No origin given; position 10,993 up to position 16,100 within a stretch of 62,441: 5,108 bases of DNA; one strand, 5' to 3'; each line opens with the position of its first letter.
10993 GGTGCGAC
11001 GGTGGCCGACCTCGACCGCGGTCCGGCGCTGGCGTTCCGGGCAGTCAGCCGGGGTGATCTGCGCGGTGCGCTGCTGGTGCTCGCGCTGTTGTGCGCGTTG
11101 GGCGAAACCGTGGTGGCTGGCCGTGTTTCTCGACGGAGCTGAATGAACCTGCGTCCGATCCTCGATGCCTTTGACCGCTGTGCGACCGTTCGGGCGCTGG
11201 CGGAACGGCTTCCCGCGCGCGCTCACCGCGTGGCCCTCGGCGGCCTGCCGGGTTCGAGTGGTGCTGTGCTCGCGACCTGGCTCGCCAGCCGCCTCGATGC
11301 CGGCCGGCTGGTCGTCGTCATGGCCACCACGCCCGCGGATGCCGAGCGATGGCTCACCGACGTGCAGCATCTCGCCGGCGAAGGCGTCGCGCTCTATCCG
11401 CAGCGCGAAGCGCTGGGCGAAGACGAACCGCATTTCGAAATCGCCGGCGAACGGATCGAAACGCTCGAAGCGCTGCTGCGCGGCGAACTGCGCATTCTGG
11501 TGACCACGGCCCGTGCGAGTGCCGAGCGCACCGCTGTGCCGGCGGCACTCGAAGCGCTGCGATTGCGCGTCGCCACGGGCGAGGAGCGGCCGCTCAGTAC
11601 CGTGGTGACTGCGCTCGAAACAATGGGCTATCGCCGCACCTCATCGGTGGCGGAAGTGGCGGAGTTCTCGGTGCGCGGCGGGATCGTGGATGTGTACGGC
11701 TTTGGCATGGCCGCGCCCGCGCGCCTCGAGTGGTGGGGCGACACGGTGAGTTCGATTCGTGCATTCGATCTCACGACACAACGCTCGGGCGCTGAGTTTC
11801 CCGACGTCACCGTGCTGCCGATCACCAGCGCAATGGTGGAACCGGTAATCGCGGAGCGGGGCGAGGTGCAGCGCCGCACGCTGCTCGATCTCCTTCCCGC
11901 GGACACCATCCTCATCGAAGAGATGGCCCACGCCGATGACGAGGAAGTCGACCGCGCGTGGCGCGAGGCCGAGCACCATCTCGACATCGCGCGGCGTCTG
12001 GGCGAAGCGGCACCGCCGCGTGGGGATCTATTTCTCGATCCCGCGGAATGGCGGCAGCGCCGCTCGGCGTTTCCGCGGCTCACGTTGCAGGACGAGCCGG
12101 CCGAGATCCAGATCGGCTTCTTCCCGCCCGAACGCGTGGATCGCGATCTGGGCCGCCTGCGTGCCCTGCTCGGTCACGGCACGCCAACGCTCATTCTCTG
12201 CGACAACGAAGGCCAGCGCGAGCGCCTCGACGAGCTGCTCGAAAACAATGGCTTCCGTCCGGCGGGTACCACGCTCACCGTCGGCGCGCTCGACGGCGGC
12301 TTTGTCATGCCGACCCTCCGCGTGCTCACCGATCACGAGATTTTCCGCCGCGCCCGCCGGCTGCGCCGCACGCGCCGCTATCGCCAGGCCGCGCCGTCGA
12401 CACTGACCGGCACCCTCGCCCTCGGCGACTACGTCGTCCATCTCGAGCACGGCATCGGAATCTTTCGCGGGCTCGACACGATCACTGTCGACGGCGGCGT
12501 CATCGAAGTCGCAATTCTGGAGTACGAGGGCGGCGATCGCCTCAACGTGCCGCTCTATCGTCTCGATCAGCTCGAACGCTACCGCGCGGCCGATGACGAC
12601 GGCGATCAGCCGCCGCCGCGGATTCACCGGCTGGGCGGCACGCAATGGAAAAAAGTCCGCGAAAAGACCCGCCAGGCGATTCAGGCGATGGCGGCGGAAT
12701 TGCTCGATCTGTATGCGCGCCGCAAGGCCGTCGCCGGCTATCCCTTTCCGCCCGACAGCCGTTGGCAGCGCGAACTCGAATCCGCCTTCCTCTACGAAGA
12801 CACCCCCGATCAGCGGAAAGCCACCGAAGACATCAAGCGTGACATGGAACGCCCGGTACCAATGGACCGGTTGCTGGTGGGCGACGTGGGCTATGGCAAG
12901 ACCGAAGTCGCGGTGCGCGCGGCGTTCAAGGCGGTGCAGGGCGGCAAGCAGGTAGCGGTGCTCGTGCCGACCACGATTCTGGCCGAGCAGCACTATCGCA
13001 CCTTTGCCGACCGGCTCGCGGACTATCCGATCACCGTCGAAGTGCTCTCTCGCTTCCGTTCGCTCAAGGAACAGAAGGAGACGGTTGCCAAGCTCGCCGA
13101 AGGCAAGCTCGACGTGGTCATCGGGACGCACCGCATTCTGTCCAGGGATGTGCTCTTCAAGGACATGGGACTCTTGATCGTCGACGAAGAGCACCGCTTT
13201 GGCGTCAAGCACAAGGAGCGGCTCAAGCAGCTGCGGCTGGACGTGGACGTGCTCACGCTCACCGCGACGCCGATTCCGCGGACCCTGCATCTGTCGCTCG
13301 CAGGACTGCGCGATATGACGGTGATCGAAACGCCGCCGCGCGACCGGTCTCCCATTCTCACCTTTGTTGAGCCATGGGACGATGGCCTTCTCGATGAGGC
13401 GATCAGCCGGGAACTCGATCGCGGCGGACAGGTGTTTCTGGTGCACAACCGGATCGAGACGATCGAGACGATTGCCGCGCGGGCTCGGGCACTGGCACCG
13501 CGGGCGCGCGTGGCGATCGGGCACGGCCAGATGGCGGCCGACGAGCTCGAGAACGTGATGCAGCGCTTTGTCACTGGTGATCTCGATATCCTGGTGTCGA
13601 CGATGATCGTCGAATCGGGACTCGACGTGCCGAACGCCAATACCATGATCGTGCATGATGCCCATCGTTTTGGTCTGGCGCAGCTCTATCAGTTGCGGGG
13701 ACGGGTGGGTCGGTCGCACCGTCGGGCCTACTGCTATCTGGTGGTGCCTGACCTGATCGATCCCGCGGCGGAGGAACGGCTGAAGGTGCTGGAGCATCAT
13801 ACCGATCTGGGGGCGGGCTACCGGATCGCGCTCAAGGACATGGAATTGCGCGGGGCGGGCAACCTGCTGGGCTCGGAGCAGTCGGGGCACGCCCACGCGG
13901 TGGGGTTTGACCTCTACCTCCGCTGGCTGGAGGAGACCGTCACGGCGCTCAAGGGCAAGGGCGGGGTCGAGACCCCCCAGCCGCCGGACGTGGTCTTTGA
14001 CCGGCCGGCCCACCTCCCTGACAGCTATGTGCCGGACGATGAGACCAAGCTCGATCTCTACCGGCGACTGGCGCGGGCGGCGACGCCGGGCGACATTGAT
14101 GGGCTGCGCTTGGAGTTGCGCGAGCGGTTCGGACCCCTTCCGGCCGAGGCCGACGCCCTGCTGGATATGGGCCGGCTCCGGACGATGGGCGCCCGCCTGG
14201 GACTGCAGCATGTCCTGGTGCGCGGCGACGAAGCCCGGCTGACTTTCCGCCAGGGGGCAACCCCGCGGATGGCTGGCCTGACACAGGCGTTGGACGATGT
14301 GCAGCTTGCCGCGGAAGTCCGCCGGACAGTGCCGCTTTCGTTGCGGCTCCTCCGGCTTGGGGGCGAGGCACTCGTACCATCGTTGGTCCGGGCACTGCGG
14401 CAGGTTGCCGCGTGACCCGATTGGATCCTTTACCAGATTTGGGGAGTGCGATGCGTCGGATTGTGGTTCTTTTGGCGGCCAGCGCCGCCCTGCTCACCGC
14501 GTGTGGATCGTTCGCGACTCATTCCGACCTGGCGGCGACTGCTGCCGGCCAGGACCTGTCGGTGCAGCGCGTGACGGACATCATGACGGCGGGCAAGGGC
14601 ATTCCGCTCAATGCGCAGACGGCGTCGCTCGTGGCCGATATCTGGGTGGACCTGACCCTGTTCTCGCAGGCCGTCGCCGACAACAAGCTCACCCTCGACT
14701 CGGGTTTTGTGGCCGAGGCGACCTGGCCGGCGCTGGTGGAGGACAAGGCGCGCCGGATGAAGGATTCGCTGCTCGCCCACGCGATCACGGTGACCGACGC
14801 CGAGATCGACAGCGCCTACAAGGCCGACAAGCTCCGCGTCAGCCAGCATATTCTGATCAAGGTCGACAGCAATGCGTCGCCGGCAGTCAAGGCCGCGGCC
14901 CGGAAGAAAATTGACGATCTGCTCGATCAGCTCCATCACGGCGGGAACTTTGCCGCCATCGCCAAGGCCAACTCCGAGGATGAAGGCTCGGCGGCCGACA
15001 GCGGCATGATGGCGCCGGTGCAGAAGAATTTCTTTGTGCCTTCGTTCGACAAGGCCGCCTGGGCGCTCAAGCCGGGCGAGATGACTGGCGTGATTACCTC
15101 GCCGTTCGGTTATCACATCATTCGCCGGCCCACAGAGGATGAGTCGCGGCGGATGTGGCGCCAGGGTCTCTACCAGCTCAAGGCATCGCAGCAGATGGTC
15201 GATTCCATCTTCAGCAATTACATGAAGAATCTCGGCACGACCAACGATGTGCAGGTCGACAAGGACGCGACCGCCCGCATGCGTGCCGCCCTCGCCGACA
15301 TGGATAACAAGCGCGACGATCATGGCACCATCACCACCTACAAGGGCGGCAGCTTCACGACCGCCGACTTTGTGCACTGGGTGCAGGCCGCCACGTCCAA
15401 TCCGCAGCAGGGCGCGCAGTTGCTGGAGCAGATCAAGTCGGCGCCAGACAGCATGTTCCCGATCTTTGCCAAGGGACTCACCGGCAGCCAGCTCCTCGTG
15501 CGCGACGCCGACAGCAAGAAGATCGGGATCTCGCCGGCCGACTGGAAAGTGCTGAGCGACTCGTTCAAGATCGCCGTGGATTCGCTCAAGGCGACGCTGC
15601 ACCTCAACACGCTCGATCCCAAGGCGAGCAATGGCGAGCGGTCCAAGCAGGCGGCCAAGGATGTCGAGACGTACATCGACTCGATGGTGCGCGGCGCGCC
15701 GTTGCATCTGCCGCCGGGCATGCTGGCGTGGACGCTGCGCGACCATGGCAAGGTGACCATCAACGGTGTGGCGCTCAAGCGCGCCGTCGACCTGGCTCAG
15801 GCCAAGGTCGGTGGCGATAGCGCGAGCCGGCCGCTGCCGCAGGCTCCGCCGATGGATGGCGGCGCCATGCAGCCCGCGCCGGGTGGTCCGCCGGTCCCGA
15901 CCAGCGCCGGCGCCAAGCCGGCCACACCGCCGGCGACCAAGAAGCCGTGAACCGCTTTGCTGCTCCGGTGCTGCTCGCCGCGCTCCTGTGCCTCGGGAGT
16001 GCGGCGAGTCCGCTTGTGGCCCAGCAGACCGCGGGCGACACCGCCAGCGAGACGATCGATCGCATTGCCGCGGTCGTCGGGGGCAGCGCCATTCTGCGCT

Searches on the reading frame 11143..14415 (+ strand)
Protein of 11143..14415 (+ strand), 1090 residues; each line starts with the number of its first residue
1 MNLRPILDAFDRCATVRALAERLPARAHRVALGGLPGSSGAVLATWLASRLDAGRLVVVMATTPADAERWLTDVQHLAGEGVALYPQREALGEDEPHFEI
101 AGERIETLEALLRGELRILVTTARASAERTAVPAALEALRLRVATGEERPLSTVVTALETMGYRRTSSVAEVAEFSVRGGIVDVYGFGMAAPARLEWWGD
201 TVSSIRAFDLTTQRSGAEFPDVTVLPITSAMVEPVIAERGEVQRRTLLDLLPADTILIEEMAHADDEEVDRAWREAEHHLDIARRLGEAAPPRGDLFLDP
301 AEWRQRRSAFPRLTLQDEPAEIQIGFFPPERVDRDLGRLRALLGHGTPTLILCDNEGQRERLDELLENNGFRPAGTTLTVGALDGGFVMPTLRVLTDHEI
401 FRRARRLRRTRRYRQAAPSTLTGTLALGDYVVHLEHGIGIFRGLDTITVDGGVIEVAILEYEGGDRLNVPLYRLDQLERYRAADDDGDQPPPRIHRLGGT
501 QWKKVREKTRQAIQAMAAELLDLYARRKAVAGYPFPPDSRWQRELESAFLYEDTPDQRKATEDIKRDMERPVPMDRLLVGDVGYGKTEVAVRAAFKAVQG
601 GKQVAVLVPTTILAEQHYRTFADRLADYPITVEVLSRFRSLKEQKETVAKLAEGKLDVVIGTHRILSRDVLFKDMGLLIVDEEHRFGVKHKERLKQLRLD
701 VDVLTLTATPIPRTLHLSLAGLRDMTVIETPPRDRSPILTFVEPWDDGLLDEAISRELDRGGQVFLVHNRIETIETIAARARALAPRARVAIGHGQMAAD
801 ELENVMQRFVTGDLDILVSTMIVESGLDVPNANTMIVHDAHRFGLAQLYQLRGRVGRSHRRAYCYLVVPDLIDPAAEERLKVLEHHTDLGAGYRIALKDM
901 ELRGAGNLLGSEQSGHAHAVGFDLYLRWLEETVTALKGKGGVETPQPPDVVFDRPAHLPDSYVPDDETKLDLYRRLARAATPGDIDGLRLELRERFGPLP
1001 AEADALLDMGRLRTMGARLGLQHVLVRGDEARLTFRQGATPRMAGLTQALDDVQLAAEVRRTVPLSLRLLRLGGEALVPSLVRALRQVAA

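Call 69: search_protein_families(library=pfam, proteins=[window:11143-14415:+], max_evalue=0.00001)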
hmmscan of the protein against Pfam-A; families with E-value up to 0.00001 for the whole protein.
window:11143-14415:+ (1090 aa): 6 families
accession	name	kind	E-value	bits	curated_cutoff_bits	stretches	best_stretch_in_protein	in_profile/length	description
PF00270.35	DEAD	-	2.5e-25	89.6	26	1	554-714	1-163/167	DEAD/DEAH box helicase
PF00271.37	Helicase_C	-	1.3e-21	77.4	23.5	1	754-858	10-109/110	Helicase conserved C-terminal domain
PF03461.20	TRCF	-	2.2e-21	76.5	25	1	955-1043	4-92/95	TRCF domain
PF17757.6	UvrB_inter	-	5.1e-18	65.4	22.9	1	141-228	1-89/91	UvrB interaction domain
PF02559.22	CarD_TRCF_RID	-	3e-15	56.5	23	1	426-480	2-56/57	CarD-like/TRCF RID domain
PF04851.21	ResIII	-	7e-12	46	22.5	1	554-710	5-162/164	Type III restriction enzyme, res subunit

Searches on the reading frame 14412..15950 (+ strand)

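Call 69: search_protein_families(library=pfam, proteins=[window:14412-15950:+], max_evalue=0.00001)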
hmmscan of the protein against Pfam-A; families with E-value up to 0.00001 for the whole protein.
window:14412-15950:+ (512 aa): 3 families
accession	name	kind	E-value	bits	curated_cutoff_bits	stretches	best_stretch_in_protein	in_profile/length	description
PF00639.27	Rotamase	-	7.5e-24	85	21.7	1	146-238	1-94/97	PPIC-type PPIASE domain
PF13616.12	Rotamase_3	-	3.3e-21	76.4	22.5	1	137-238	12-111/116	PPIC-type PPIASE domain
PF13145.12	Rotamase_2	-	1.3e-07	32.9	27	1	127-238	1-104/121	PPIC-type PPIASE domain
